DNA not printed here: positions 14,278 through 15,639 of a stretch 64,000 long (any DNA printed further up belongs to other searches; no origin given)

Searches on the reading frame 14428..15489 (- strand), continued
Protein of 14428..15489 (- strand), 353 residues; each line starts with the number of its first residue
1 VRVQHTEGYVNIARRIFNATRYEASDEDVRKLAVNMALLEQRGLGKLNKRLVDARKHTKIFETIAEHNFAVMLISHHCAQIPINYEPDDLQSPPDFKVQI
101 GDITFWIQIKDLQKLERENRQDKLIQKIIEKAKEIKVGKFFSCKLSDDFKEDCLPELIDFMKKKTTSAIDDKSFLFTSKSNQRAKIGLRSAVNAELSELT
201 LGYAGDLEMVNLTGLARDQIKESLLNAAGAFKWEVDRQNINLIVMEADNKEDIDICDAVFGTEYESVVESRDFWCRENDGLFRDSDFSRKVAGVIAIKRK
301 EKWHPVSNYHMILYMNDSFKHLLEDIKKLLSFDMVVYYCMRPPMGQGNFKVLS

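Call 59: search_protein_families(library=pfam, proteins=[L085:2003-3352:+, L085:3362-3850:+, L085:4654-5433:+, L085:6627-6854:+, L085:6851-7213:+, L095:244-1044:-, L095:2524-3501:+, L095:3622-3837:+, L095:3834-4259:+, L085:880-1377:+], max_evalue=0.01)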
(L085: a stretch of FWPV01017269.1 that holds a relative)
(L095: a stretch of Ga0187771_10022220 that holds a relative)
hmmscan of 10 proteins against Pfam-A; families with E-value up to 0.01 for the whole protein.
L085:2003-3352:+ (449 aa): 1 family
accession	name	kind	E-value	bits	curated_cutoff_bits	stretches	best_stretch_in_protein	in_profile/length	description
PF00875.24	DNA_photolyase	-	1.6e-33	116.4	26.6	1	21-176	2-159/164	DNA photolyase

L085:3362-3850:+ (162 aa): 3 families
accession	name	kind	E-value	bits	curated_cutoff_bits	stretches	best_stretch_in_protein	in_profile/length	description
PF01243.27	PNPOx_N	-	1.1e-13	52.1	28.1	1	31-148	13-117/120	Pyridoxamine 5'-phosphate oxidase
PF13883.13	CREG_beta-barrel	-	0.0027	18.2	27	1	38-150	30-151/167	CREG, beta-barrel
PF12900.13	Pyridox_ox_2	-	0.0035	17.7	27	1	25-124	8-106/140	Pyridoxamine 5'-phosphate oxidase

L085:4654-5433:+ (259 aa): 5 families
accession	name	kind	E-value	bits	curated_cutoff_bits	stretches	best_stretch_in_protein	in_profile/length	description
PF23355.1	IFT52_GIFT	-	6.3e-08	32.4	27.2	1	60-116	27-83/246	IFT52 GIFT domain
PF09822.16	ABC_transp_aux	-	5.7e-06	26.2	34.7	1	49-113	18-80/288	ABC-type uncharacterized transport system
PF14258.12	DUF4350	-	2.3e-05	25.2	30.4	0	80-111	40-70/181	Domain of unknown function (DUF4350)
PF06283.17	ThuA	-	0.0022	18.7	33.4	1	53-175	23-143/209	Trehalose utilisation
PF20009.4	GEVED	-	0.0034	18.6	24.4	1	195-229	3-37/78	GEVED domain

L085:6627-6854:+ (75 aa): 1 family
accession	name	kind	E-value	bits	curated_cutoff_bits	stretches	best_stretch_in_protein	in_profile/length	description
PF04255.20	DUF433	-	2.4e-26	91.7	23.6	1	8-63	1-56/56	Protein of unknown function (DUF433)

L085:6851-7213:+ (120 aa): 3 families
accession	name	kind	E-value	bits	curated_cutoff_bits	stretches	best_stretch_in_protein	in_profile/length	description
PF18480.7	DUF5615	-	4.9e-24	84.8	23.8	1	1-110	1-109/110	Domain of unknown function (DUF5615)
PF18478.7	PIN_10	-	0.00016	22.1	26.2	1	1-60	1-64/84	PIN like domain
PF01927.22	Mut7-C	-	0.00038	21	23.3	1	11-61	10-55/146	Mut7-C RNAse domain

L095:244-1044:- (266 aa): 1 family
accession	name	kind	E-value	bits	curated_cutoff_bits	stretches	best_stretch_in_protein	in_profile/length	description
PF00850.24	Hist_deacetyl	-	1.2e-41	143.5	27.9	2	38-172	7-170/298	Histone deacetylase domain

L095:2524-3501:+ (325 aa): 0 families

L095:3622-3837:+ (71 aa): 0 families

L095:3834-4259:+ (141 aa): 3 families
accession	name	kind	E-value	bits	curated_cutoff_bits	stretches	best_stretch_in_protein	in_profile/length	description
PF10130.15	PIN_2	-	5.1e-09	36.9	22.4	1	7-122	2-118/133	PIN domain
PF13470.12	PIN_3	-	0.00044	21.5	27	1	4-117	1-114/115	PIN domain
PF01850.27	PIN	-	0.0048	17.9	23.6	1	5-65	1-63/120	PIN domain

L085:880-1377:+ (165 aa): 0 families

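Call 61: find_encoding_contigs(protein=P0217, flank=8000, max_places=1)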
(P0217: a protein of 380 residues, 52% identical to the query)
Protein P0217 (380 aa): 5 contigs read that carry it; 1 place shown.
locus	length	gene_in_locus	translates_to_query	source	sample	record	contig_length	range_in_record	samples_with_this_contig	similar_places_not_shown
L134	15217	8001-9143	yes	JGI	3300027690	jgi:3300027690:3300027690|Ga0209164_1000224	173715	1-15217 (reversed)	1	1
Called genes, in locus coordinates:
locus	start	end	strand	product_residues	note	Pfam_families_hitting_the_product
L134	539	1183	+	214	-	PF14371:DUF4412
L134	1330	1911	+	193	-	PF00691:OmpA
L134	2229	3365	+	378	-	PF02515:CoA_transf_3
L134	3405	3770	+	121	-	PF02391:MoaE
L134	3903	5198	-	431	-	PF04055:Radical_SAM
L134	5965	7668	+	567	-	PF00501:AMP-binding, PF13193:AMP-binding_C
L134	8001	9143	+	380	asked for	-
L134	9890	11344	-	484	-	PF02629:CoA_binding (weak), PF13380:CoA_binding_2, PF13607:Succ_CoA_lig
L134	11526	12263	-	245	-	PF02348:CTP_transf_3, PF12804:NTP_transf_3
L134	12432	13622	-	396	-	PF01041:DegT_DnrJ_EryC1, PF01053:Cys_Met_Meta_PP, PF01212:Beta_elim_lyase (faint)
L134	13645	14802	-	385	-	PF00465:Fe-ADH, PF13685:Fe-ADH_2, PF25137:ADH_Fe_C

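Call 62: find_encoding_contigs(protein=P0229, flank=8000, max_places=2)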
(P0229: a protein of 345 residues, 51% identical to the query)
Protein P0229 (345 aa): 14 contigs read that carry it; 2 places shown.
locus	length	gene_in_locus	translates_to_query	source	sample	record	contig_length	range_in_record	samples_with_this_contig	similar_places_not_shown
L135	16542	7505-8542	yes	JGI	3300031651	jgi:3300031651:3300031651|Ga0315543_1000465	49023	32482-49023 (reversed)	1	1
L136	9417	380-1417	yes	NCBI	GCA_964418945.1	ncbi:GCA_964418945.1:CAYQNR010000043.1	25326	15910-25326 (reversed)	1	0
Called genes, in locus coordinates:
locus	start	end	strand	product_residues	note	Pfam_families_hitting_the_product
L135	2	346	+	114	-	?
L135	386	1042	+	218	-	-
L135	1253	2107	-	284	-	PF00892:EamA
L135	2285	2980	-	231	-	-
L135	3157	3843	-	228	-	PF14512:TM1586_NiRdase (weak), PF00881:Nitroreductase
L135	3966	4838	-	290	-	PF01988:VIT1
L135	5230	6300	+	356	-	PF01047:MarR (weak), PF09952:AbiEi_2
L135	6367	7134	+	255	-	PF12281:NTP_transf_8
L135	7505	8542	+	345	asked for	-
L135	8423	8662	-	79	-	-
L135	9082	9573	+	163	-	-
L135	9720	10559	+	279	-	PF01790:LGT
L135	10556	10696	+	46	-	-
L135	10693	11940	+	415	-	PF03033:Glyco_transf_28, PF00201:UDPGT (weak), PF06722:EryCIII-like_C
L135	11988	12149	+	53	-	-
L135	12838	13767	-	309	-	-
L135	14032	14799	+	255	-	PF05742:TANGO2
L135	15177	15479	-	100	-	-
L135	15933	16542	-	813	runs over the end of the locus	PF13567:DUF4131, PF03772:Competence, PF00753:Lactamase_B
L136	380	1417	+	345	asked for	-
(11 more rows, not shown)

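Call 63: find_encoding_contigs(protein=P0165, flank=8000, max_places=1)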
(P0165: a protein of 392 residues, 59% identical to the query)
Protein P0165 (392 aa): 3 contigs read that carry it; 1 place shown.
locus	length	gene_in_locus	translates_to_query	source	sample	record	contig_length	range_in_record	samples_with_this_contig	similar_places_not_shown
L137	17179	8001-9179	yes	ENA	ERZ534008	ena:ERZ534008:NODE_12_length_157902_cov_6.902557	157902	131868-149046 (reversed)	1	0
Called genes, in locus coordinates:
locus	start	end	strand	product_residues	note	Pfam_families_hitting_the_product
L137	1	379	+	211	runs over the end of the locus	PF13241:NAD_binding_7, PF14824:Sirohm_synth_M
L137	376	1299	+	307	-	PF01408:GFO_IDH_MocA, PF22725:GFO_IDH_MocA_C3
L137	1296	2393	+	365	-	PF00266:Aminotran_5 (weak), PF01041:DegT_DnrJ_EryC1, PF01212:Beta_elim_lyase (faint)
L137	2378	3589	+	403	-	PF02684:LpxB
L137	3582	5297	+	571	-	PF00664:ABC_membrane, PF00005:ABC_tran, PF02463:SMC_N (weak)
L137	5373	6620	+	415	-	PF04413:Glycos_transf_N, PF00534:Glycos_transf_1 (weak)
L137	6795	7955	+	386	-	PF02661:Fic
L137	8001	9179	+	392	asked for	-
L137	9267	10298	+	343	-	PF02606:LpxK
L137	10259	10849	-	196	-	PF03843:Slp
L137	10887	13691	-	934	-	PF00005:ABC_tran (faint), PF02463:SMC_N (faint), PF13175:AAA_15 (faint), PF13191:AAA_16 (faint), PF13555:AAA_29 (faint), PF17760:UvrA_inter (weak), PF17755:UvrA_DNA-bind, PF13304:AAA_21 (weak), +1 more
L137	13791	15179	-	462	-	PF14537:Cytochrom_c3_2 (faint), PF14522:Cytochrome_C7 (faint), PF13435:Cytochrome_C554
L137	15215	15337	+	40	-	-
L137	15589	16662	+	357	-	PF04055:Radical_SAM, PF19288:CofH_C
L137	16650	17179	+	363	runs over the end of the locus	PF04055:Radical_SAM, PF19288:CofH_C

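Call 78: search_protein_families(library=phrogs, proteins=[window:14428-15489:-], max_evalue=0.01)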
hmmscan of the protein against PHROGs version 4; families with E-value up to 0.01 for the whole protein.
window:14428-15489:- (353 aa): 1 family
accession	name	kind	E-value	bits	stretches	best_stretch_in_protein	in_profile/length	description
phrog_28784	-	unknown function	0.0061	17.7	0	54-119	7-69/83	-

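Call 79: search_dna_similar(query=window:14428-15489:-, collection=plasmids, mode=protein, max_rows=10)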
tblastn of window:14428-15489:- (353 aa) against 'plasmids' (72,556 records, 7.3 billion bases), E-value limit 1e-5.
No match.
